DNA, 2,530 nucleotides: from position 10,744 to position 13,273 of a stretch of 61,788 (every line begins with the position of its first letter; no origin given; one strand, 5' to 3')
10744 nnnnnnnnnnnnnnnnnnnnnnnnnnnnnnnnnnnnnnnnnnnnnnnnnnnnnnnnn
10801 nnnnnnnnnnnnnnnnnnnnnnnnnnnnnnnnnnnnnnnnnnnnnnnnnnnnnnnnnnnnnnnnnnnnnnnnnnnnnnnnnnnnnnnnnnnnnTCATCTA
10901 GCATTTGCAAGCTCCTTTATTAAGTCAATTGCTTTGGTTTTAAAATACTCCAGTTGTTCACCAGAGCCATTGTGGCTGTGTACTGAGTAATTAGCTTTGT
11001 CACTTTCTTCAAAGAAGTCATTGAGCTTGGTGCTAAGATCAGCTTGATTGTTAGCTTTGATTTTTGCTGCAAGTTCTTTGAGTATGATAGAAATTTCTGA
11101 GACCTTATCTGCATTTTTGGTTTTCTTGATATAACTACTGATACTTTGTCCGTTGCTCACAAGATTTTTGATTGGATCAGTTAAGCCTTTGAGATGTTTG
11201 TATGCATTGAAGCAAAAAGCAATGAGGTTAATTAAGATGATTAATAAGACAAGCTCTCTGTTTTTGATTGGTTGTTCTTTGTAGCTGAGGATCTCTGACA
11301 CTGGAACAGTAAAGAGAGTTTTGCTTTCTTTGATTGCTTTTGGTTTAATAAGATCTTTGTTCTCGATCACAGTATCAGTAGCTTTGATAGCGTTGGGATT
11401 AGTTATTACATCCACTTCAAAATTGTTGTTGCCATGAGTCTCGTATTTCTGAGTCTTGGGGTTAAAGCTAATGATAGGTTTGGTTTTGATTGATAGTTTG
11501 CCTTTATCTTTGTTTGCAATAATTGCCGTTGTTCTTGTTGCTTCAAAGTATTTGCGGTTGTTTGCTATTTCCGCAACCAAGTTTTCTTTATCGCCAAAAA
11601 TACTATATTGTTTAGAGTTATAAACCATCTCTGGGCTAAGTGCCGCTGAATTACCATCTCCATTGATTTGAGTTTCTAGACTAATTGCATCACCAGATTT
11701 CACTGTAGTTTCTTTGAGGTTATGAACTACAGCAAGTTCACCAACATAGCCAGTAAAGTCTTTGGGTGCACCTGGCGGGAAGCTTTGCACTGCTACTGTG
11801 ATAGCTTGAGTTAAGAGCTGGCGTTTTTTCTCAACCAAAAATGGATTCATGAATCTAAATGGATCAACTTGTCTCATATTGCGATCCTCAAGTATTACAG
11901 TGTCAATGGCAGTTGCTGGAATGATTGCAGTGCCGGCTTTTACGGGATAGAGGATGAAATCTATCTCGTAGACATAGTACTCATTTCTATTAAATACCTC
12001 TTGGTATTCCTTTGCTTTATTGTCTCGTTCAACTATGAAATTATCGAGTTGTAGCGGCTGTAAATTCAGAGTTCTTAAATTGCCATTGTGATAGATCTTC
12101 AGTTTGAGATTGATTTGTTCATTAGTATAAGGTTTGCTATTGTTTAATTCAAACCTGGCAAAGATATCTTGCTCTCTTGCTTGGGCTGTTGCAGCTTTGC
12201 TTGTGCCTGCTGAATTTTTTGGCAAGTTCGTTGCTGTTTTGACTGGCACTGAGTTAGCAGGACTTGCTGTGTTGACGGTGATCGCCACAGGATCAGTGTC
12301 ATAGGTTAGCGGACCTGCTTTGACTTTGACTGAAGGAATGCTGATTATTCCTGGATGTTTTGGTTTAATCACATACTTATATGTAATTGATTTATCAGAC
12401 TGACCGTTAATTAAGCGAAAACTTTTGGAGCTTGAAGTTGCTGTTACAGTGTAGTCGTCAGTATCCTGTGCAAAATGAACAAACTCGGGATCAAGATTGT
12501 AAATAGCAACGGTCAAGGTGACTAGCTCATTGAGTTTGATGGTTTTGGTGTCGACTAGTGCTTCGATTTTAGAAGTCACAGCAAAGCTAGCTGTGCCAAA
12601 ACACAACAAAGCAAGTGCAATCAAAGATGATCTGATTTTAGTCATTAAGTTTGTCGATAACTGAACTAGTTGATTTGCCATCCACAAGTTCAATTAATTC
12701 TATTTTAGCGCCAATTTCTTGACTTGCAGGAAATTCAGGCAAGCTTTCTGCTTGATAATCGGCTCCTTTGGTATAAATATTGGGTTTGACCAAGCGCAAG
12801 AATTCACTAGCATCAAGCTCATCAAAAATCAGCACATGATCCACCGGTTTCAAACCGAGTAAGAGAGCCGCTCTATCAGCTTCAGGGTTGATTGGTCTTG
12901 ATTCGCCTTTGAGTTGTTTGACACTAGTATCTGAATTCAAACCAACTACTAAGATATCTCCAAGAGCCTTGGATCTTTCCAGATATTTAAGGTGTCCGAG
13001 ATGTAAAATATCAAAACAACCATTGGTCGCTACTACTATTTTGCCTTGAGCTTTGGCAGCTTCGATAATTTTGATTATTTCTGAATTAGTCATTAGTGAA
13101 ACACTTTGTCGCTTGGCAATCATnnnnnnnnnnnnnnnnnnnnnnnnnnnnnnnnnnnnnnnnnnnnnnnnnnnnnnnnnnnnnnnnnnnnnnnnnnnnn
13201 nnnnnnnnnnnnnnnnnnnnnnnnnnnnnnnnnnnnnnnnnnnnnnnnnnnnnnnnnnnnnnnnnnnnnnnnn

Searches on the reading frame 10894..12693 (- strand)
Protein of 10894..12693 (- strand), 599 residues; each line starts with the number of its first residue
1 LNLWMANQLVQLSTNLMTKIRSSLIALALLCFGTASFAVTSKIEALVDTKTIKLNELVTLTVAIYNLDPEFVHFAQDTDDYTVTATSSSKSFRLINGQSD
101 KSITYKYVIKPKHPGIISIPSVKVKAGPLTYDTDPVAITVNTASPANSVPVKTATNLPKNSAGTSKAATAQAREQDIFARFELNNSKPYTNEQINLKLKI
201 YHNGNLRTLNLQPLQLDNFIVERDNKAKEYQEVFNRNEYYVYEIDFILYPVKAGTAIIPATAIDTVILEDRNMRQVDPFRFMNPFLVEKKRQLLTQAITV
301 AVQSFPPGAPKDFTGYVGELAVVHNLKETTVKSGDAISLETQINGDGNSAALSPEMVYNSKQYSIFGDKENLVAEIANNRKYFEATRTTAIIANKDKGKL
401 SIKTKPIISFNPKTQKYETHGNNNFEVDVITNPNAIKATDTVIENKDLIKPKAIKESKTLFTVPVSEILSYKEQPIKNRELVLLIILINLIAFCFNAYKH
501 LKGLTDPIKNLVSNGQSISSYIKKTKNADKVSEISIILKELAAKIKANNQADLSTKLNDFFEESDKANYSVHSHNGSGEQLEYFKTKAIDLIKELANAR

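Call 47: search_protein_families(library=pfam, proteins=[window:10894-12693:-], max_evalue=0.00001)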
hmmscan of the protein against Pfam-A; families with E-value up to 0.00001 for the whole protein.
window:10894-12693:- (599 aa): 1 family
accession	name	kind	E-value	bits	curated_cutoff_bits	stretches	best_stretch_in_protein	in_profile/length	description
PF13584.12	BatD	-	3.1e-23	82.7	24.1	1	47-140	3-92/92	BatD DUF11 like domain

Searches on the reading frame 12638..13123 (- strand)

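Call 47: search_protein_families(library=pfam, proteins=[window:12638-13123:-], max_evalue=0.00001)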
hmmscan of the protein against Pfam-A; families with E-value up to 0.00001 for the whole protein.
window:12638-13123:- (161 aa): 1 family
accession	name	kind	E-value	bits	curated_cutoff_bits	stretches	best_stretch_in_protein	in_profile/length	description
PF01467.32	CTP_transf_like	-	2.6e-17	63.7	21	1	33-126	2-93/133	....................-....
